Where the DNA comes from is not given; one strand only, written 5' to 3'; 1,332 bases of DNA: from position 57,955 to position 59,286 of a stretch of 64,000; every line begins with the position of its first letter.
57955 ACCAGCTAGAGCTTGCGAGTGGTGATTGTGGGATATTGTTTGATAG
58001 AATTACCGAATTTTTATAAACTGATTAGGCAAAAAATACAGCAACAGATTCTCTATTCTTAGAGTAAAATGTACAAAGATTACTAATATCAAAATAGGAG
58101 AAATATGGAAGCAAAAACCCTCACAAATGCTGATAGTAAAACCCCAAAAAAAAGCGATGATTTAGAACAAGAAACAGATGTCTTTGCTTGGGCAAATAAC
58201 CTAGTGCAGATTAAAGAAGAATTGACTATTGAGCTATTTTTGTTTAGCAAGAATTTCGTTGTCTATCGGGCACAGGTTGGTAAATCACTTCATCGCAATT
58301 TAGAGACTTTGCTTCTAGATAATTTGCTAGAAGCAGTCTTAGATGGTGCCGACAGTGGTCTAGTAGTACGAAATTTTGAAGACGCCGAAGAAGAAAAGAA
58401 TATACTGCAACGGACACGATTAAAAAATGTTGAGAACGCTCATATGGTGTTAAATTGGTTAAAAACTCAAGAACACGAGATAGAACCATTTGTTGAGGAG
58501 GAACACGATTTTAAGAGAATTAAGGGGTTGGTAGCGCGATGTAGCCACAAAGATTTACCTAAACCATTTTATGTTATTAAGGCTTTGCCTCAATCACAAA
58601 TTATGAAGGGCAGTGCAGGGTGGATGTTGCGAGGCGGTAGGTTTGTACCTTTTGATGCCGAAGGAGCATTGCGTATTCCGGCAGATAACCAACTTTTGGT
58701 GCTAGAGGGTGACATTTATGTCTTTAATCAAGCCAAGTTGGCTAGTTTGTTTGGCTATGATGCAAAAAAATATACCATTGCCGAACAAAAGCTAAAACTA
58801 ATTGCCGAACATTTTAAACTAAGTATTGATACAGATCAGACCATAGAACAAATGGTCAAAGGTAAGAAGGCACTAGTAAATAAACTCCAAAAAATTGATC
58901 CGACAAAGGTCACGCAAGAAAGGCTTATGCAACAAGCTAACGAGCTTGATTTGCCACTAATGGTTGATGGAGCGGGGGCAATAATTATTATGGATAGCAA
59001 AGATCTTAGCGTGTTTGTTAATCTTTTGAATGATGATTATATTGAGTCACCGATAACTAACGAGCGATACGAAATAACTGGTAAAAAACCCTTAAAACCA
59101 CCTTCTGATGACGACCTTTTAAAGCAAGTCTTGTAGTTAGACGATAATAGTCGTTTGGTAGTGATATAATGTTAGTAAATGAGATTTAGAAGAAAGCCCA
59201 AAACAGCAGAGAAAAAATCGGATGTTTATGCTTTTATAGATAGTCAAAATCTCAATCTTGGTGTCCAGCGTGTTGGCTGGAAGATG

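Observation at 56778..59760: Lineage-specific cluster of three unknown proteins plus a NYN/LabA-like RNase next to a sortase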

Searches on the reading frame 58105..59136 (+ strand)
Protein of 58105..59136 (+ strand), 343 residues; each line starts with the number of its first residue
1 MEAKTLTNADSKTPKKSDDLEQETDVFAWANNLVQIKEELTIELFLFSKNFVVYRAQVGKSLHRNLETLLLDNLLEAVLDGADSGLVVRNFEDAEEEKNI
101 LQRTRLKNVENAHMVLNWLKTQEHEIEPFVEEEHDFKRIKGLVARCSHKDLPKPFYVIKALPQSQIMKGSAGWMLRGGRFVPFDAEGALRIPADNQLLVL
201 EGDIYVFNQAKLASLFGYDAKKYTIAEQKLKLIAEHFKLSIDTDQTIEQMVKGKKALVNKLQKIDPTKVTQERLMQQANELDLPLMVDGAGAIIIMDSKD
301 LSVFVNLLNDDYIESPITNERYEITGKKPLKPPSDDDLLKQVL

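Call 3: search_protein_families(library=pfam, proteins=[window:58105-59136:+], max_evalue=1)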
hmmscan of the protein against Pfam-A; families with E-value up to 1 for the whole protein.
window:58105-59136:+ (343 aa): 2 families
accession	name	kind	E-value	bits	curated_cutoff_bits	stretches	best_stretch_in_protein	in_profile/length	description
PF16162.10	KwaB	-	1.4e-11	45.2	26.3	1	188-318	53-186/186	Kiwa protein KwaB-like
PF22277.2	EncFtn-like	-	0.096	12.9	27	1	95-127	43-75/85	EncFtn-like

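Call 4: search_protein_families(library=padloc, proteins=[window:58105-59136:+], max_evalue=1)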
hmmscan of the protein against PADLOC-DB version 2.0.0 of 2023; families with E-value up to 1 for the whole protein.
window:58105-59136:+ (343 aa): 8 families
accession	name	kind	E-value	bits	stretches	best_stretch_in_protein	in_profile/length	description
PDLC00233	KwaB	-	2.8e-15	54.3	1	34-331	14-315/320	DUF4868 domain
PDLC00224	KwaB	-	2.3e-10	38.7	1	49-320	31-295/302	DUF4868 domain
PDLC00222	KwaB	-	5.6e-08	30.5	1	122-330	78-291/292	DUF4868 domain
PDLC00230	KwaB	-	5.7e-08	30.5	1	117-333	100-319/322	DUF4868 domain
PDLC00225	KwaB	-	3.5e-07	27.9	1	106-329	63-290/291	DUF4868 domain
PDLC00234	KwaB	-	1.2e-05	22.9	1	212-329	168-287/289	DUF4868 domain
PDLC00235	KwaB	-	2.1e-05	22.2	1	22-331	13-311/312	DUF4868 domain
PDLC00223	KwaB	-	0.00019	18.7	1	198-322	197-326/339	DUF4868 domain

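Call 5: search_protein_families(library=ncbifam, proteins=[window:58105-59136:+], max_evalue=1)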
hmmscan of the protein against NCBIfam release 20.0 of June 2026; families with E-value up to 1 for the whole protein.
window:58105-59136:+ (343 aa): 5 families
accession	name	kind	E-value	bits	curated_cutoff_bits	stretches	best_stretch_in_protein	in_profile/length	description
NF041623.1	KwaB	equivalog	5.3e-15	55.4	200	1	34-327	8-305/306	anti-phage protein KwaB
TIGR00242.1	TIGR00242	equivalog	0.022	14.7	98.35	1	174-235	1-61/144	division/cell wall cluster transcriptional repressor MraZ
TIGR04317.1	W_rSAM_matur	equivalog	0.061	12.4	380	1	35-147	138-256/349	tungsten cofactor oxidoreductase radical SAM maturase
NF041504.1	AccA_sub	subfamily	0.11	11.9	300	1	187-261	147-222/257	carboxyltransferase subunit alpha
NF033820.0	STM0539_fam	subfamily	0.12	12.1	50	1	245-306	69-129/141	STM0539 family protein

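Call 6: search_protein_families(library=phrogs, proteins=[window:58105-59136:+], max_evalue=1)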
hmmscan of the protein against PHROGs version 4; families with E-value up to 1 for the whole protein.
window:58105-59136:+ (343 aa): 0 families

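Call 8: find_homologous_proteins(query=window:58105-59136:+)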
Query window:58105-59136:+ (343 aa): 2077 proteins with E <= 0.001 among 8000 candidates; the best 120 are listed.
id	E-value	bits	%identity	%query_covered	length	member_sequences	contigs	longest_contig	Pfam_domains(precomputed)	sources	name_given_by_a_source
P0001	3.0e-221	751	100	100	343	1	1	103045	PF16162.11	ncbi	-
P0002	1.7e-190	650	90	93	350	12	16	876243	PF16162.11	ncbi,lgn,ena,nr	ncbi:MAG: DUF4868 domain-containing protein [Candidatus Nomurabacteria bacterium]|nr:MAG: DUF4868 do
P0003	4.8e-188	642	85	99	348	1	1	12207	PF16162.11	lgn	-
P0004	1.9e-175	601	81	97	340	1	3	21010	PF16162.11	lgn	-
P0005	3.4e-175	600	83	93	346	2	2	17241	PF16162.11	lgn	-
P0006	7.3e-175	599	84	92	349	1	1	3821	PF16162.11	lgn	-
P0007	3.2e-174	597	82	93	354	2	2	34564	PF16162.11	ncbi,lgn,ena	-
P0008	5.4e-173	593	81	94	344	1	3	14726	PF16162.11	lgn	-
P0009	2.7e-170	584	81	93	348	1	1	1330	PF16162.11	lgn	-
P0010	3.4e-169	580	78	97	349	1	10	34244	PF16162.11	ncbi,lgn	-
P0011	3.7e-169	580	79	95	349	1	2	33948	PF16162.11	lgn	-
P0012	3.8e-169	580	79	95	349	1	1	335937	PF16162.11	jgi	jgi:hypothetical protein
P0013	4.1e-169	580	79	95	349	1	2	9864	PF16162.11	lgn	-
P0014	9.5e-169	579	78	95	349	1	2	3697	PF16162.11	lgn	-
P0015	1.5e-168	578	80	93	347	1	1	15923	PF16162.11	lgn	-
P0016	2.2e-166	571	77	96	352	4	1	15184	PF16162.11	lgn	-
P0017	1.0e-161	556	77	97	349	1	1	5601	PF16162.11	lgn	-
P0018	2.6e-161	554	74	96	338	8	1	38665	PF16162.11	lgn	-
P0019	7.4e-160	550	75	96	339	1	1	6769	PF16162.11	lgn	-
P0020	1.1e-158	546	75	94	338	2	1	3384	PF16162.11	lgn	-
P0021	4.2e-158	544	76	92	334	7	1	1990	PF16162.11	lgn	-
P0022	3.4e-157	541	75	94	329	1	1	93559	PF16162.11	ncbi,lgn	-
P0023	1.4e-156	539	77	90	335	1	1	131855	PF16162.11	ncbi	-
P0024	4.9e-156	537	77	90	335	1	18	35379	PF16162.11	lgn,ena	-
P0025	9.4e-156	536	72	94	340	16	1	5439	PF16162.11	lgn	-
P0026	3.5e-154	531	72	97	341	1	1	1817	PF16162.11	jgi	jgi:hypothetical protein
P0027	1.7e-153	529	75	92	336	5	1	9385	PF16162.11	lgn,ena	-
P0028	5.0e-153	527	70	99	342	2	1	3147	PF16162.11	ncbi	-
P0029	2.2e-152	525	79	86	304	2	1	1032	PF16162.11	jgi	jgi:hypothetical protein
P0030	6.5e-152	524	71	99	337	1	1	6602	PF16162.11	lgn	-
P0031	9.8e-152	523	71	99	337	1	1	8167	PF16162.11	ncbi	-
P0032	5.5e-151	520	72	88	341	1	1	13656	PF16162.11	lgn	-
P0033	6.3e-151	520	70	99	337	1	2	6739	PF16162.11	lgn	-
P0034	8.2e-151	520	71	97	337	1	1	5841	PF16162.11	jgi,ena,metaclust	metaclust:\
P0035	8.4e-151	520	69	96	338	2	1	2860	PF16162.11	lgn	-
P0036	1.2e-150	519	71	94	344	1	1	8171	PF16162.11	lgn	-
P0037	1.5e-150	519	70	97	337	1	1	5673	PF16162.11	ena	-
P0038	9.7e-150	516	68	100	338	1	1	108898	PF16162.11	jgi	jgi:hypothetical protein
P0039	3.4e-149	515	71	94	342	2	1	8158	PF16162.11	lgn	-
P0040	2.5e-148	512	69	93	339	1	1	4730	PF16162.11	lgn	-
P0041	3.2e-148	511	69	95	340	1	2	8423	PF16162.11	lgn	-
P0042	1.2e-147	509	67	98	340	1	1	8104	PF16162.11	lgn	-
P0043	1.6e-147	509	70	94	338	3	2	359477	PF16162.11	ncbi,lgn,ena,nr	ncbi:MAG TPA: Kiwa anti-phage protein KwaB-like domain-containing protein [Verrucomicrobiae bacteriu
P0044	2.2e-146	505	66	98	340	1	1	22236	PF16162.11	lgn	-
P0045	5.6e-145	501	66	98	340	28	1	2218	PF16162.11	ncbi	-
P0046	5.6e-145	501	66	98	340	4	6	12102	PF16162.11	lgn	-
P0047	4.1e-144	498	69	93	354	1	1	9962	PF16162.11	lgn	-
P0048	4.6e-144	498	70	92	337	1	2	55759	PF16162.11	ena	-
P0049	1.0e-142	493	68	94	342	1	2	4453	PF16162.11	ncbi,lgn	-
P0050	3.3e-142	492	69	93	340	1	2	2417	PF16162.11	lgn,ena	-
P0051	3.2e-140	485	66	94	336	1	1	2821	PF16162.11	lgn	-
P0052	3.3e-139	482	67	93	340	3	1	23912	PF16162.11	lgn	-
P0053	1.1e-137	477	69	93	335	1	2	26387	PF16162.11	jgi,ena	-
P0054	1.4e-137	476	64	100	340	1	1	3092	PF16162.11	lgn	-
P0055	4.9e-137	475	65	96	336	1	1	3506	PF16162.11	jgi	jgi:hypothetical protein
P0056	6.0e-137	474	65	98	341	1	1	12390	PF16162.11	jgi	jgi:hypothetical protein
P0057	1.1e-136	473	66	94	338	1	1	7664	PF16162.11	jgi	jgi:hypothetical protein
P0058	3.5e-136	472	67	93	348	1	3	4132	PF16162.11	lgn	-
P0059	6.9e-136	471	64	97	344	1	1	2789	PF16162.11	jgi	jgi:hypothetical protein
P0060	1.5e-135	470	64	97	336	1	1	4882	PF16162.11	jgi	jgi:hypothetical protein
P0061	4.7e-135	468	66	94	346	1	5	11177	PF16162.11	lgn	-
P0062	6.2e-135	468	64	97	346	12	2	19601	PF16162.11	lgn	-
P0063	6.5e-135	468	63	100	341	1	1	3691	PF16162.11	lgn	-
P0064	1.0e-134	467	65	96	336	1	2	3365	PF16162.11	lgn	-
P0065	1.2e-134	467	63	99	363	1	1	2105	PF16162.11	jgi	jgi:hypothetical protein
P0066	3.9e-134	465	65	94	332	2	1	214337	PF16162.11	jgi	-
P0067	7.5e-134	464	62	99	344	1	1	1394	PF16162.11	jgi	jgi:hypothetical protein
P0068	2.2e-133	463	65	96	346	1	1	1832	PF16162.11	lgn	-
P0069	2.3e-133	463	67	94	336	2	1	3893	PF16162.11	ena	-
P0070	2.6e-133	462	65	92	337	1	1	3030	PF16162.11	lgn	-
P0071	3.2e-133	462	63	95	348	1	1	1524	PF16162.11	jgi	jgi:hypothetical protein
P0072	6.0e-133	461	63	95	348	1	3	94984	PF16162.11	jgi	jgi:hypothetical protein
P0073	1.4e-132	460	63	98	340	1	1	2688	PF16162.11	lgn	-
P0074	1.5e-132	460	65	93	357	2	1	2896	PF16162.11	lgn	-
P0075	3.0e-132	459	63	94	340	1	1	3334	PF16162.11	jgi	jgi:Kiwa KwaB-like protein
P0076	3.5e-132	459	65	94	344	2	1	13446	PF16162.11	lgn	-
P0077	4.7e-132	458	64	95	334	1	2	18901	PF16162.11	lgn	-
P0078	2.1e-131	456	61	97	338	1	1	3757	PF16162.11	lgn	-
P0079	2.4e-131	456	62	94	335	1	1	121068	PF16162.11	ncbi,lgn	-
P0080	4.8e-131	455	64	94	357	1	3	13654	PF16162.11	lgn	-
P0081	7.1e-131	454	61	99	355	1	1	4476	PF16162.11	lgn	-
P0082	8.3e-131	454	63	94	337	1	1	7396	PF16162.11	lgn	-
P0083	9.1e-131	454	60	98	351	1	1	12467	PF16162.11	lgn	-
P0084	9.6e-131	454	64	92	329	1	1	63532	PF16162.11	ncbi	-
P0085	1.3e-130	454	63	93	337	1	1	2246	PF16162.11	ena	-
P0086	1.9e-130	453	63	95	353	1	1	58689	PF16162.11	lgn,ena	-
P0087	2.0e-130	453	65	93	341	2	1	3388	PF16162.11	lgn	-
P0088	5.0e-130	452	62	99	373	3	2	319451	PF16162.11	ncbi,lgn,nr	ncbi:MAG TPA: Kiwa anti-phage protein KwaB-like domain-containing protein [Candidatus Saccharimonada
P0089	5.4e-130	451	62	99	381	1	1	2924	PF16162.11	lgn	-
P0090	7.8e-130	451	62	97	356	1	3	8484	PF16162.11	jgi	jgi:hypothetical protein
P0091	3.4e-129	449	65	93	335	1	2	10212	PF16162.11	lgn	-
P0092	5.5e-129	448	62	94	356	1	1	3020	PF16162.11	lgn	-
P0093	6.8e-129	448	63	90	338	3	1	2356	PF16162.11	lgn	-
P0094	9.1e-129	447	66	90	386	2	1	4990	PF16162.11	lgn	-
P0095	1.0e-128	447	65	92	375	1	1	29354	PF16162.11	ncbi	-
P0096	1.2e-128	447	62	94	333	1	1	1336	PF16162.11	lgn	-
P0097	2.0e-128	446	62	94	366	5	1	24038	PF16162.11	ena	-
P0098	2.2e-128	446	59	99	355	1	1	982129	PF16162.11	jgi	jgi:hypothetical protein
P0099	2.9e-128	446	61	97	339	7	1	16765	PF16162.11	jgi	jgi:hypothetical protein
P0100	2.9e-128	446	61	97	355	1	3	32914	PF16162.11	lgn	-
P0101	3.0e-128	446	60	98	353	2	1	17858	PF16162.11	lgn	-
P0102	8.9e-128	444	62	94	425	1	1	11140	PF16162.11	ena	-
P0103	1.2e-127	444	60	95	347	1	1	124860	PF16162.11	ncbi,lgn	-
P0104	1.4e-127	444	62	95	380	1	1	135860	PF16162.11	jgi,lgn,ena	-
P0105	1.7e-127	443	60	97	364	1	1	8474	PF16162.11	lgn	-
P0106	2.3e-127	443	62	94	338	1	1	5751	PF16162.11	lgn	-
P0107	2.4e-127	443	61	94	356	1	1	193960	PF16162.11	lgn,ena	-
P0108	2.6e-127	443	62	94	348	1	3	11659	PF16162.11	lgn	-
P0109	3.1e-127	442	62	94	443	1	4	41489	PF16162.11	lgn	-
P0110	3.6e-127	442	60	98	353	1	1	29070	PF16162.11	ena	-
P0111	3.7e-127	442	60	99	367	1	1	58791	PF16162.11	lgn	-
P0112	3.7e-127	442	60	97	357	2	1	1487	PF16162.11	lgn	-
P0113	3.7e-127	442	62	94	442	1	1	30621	PF16162.11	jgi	jgi:hypothetical protein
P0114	4.2e-127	442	64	93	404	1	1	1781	PF16162.11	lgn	-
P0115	4.9e-127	442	60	96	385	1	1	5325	PF16162.11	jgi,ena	-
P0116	6.2e-127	441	66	90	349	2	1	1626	PF16162.11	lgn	-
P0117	6.9e-127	441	61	96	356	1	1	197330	PF16162.11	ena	-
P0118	7.1e-127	441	62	95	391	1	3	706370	PF16162.11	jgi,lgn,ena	-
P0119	7.3e-127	441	60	97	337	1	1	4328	PF16162.11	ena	-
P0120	1.1e-126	441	62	99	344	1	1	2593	PF16162.11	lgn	-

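Call 9: find_encoding_contigs(protein=P0002, flank=6000, max_places=3)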
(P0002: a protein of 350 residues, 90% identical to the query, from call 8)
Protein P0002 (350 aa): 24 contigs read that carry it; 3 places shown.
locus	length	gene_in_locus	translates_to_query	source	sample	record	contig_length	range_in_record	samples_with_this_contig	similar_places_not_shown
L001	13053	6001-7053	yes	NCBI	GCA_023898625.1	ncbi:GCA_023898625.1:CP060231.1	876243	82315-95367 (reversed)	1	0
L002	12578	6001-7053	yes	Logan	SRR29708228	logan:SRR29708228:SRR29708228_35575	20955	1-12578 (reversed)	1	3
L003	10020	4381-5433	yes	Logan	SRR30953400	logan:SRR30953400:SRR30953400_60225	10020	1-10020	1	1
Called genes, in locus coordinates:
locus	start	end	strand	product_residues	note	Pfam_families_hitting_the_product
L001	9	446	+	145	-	-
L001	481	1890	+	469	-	PF00587:tRNA-synt_2b, PF03129:HGTP_anticodon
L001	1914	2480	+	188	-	-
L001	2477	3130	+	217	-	-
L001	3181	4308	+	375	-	-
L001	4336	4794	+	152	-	-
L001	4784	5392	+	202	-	PF01928:CYTH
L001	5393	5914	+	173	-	-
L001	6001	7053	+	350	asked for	PF16162:KwaB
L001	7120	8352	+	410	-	-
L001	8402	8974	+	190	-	PF01936:NYN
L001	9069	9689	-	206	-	PF04203:Sortase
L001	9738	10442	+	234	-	PF08713:DNA_alkylation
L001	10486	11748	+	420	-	PF00232:Glyco_hydro_1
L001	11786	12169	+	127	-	-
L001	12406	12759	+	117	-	PF02381:MraZ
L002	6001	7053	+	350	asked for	PF16162:KwaB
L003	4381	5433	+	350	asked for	PF16162:KwaB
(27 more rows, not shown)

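Call 10: find_encoding_contigs(protein=P0098, flank=6000, max_places=2)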
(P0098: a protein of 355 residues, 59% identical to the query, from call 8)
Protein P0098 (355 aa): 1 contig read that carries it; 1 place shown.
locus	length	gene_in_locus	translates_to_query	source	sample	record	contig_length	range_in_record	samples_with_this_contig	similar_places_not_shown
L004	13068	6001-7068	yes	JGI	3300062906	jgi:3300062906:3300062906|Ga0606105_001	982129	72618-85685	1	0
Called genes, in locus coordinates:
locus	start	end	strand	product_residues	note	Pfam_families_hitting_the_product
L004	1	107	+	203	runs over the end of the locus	-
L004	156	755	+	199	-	-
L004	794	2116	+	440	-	PF00587:tRNA-synt_2b, PF03129:HGTP_anticodon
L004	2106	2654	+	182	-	PF01936:NYN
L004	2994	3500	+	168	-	-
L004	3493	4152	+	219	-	PF00702:Hydrolase, PF12710:HAD (weak), PF13419:HAD_2, PF13242:Hydrolase_like (weak)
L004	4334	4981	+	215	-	PF10026:DUF2268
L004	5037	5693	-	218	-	PF01476:LysM, PF06737:Transglycosylas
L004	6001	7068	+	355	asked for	PF16162:KwaB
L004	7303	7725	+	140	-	PF00075:RNase_H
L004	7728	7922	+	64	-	PF04024:PspC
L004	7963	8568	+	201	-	-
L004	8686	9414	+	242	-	PF03358:FMN_red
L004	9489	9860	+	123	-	PF00903:Glyoxalase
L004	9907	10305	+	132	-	PF09945:DUF2177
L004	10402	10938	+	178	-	-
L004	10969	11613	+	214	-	PF01936:NYN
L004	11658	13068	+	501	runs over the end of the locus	PF01443:Viral_helicase1 (faint), PF05970:PIF1, PF13245:AAA_19, PF13401:AAA_22 (weak), PF13604:AAA_30, PF21530:Pif1_2B_dom (weak), PF00570:HRDC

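Call 11: find_encoding_contigs(protein=P0043, flank=6000, max_places=2)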
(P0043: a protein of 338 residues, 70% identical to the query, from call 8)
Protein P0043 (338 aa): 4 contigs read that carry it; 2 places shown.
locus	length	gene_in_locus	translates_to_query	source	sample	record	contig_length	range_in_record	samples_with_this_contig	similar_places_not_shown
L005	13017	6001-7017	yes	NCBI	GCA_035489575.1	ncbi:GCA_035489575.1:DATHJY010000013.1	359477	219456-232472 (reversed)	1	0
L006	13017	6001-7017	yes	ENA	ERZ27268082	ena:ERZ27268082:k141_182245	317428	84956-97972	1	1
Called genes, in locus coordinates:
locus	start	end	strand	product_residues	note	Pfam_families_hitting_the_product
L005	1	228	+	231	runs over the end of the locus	PF11967:RecO_N, PF02565:RecO_C (faint)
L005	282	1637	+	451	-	PF00587:tRNA-synt_2b, PF03129:HGTP_anticodon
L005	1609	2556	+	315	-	PF20613:HipA_2 (faint), PF07804:HipA_C (weak)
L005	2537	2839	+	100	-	-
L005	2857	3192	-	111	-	PF08818:DUF1801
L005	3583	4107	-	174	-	-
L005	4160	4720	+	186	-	PF01327:Pep_deformylase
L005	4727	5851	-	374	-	-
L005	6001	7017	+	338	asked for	PF16162:KwaB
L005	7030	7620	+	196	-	PF01936:NYN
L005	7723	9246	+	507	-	PF00270:DEAD (faint), PF01443:Viral_helicase1 (faint), PF05970:PIF1, PF13245:AAA_19, PF13401:AAA_22, PF13604:AAA_30, PF21530:Pif1_2B_dom (weak)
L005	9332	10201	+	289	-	PF00248:Aldo_ket_red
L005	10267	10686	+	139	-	PF08570:DUF1761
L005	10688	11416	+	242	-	PF03358:FMN_red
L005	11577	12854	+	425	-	PF00232:Glyco_hydro_1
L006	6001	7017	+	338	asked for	PF16162:KwaB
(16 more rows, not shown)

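Call 13: search_solved_structures(query=window:58105-59136:+, max_evalue=10, show_alignments=2)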
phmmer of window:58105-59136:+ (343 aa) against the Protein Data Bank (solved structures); distinct sequences matched with E-value up to 10: 0.
